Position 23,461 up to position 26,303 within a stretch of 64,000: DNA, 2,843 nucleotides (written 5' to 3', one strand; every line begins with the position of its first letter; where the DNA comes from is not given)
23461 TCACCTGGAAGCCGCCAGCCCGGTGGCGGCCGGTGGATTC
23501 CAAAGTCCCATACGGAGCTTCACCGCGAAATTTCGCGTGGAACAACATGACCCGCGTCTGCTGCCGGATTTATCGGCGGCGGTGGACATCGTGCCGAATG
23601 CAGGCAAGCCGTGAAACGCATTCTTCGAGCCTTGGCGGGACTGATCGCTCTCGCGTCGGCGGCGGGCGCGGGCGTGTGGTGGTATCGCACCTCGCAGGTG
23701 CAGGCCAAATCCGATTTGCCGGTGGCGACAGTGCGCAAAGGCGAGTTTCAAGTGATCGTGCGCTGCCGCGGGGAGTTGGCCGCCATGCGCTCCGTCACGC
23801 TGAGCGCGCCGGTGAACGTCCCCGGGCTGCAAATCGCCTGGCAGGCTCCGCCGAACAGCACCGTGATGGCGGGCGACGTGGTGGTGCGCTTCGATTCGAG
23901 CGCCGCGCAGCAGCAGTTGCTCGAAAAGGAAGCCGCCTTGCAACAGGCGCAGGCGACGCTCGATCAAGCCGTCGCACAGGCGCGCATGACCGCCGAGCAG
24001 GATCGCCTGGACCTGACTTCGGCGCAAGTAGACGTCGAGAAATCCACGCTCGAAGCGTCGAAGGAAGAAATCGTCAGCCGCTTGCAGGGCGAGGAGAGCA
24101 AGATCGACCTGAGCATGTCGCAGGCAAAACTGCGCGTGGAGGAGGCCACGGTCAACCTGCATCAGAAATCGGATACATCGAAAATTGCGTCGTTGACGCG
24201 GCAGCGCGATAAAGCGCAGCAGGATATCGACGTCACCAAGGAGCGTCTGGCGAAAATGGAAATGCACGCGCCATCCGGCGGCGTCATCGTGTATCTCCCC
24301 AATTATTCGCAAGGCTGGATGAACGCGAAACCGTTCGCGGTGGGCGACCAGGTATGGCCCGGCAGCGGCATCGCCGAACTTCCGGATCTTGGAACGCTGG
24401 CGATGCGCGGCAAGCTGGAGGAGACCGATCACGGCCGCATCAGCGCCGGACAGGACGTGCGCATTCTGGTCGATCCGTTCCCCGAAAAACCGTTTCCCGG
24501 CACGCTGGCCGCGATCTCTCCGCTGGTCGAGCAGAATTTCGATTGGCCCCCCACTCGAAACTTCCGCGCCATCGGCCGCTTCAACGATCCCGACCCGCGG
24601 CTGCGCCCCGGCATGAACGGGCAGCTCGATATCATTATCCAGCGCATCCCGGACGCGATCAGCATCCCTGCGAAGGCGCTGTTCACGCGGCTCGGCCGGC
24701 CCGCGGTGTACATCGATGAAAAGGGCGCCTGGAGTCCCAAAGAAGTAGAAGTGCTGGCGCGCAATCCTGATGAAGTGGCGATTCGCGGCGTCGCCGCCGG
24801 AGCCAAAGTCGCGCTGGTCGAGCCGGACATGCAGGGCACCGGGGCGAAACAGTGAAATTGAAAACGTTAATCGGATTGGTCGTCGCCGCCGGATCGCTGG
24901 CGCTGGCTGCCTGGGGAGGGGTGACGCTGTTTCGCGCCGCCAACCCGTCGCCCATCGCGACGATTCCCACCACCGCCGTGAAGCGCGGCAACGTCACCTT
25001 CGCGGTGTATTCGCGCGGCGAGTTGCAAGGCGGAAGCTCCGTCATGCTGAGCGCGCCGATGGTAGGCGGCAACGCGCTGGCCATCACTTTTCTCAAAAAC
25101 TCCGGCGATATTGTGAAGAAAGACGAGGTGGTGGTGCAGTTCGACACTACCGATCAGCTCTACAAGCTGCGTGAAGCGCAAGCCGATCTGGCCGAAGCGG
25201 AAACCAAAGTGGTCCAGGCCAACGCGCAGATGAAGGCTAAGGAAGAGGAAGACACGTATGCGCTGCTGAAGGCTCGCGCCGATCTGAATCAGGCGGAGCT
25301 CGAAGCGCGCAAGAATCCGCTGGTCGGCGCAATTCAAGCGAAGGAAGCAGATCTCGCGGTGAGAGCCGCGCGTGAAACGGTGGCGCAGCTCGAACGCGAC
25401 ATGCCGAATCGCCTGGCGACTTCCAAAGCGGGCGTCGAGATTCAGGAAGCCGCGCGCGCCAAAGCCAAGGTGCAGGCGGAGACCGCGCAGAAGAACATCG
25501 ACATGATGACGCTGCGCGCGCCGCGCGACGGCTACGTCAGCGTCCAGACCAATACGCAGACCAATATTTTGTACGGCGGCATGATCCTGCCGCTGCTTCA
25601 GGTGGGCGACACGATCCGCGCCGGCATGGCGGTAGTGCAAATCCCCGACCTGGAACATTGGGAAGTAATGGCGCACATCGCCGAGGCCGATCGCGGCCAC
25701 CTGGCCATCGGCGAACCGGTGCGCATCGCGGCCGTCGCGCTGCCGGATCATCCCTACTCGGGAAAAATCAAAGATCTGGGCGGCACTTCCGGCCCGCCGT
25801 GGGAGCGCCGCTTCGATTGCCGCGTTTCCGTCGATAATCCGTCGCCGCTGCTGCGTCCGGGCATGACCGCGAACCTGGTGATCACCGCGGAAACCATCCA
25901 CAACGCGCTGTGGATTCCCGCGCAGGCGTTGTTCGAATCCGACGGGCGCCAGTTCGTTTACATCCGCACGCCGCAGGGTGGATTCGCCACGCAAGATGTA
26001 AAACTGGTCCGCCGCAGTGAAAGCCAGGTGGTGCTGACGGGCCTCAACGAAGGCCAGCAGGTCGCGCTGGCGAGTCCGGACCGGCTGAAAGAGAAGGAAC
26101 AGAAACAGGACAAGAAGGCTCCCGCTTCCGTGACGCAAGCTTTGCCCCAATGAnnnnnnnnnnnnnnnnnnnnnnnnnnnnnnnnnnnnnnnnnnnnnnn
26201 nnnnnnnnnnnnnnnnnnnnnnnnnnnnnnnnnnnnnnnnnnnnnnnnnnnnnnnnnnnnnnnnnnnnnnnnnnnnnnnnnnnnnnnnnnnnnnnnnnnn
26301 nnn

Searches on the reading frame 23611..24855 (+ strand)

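Call 20: search_protein_families(library=pfam, proteins=[window:23611-24855:+], max_evalue=0.001)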
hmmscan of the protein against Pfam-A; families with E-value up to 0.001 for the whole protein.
window:23611-24855:+ (414 aa): 2 families
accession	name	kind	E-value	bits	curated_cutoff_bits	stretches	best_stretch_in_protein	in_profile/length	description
PF16576.10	HlyD_D23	-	4.3e-11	42.9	30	1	107-335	16-212/214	Barrel-sandwich domain of CusB or HlyD membrane-fusion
PF13437.12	HlyD_3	-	2.1e-06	28.9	22.2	1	243-334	16-106/106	HlyD family secretion protein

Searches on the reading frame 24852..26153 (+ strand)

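Call 20: search_protein_families(library=pfam, proteins=[window:24852-26153:+], max_evalue=0.001)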
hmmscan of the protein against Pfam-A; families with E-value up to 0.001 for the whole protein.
window:24852-26153:+ (433 aa): 2 families
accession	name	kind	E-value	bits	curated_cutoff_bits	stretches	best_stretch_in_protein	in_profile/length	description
PF16576.10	HlyD_D23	-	7.8e-12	45.4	30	1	248-340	123-214/214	Barrel-sandwich domain of CusB or HlyD membrane-fusion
PF13437.12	HlyD_3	-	2.7e-09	38.1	22.2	1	248-337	15-106/106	HlyD family secretion protein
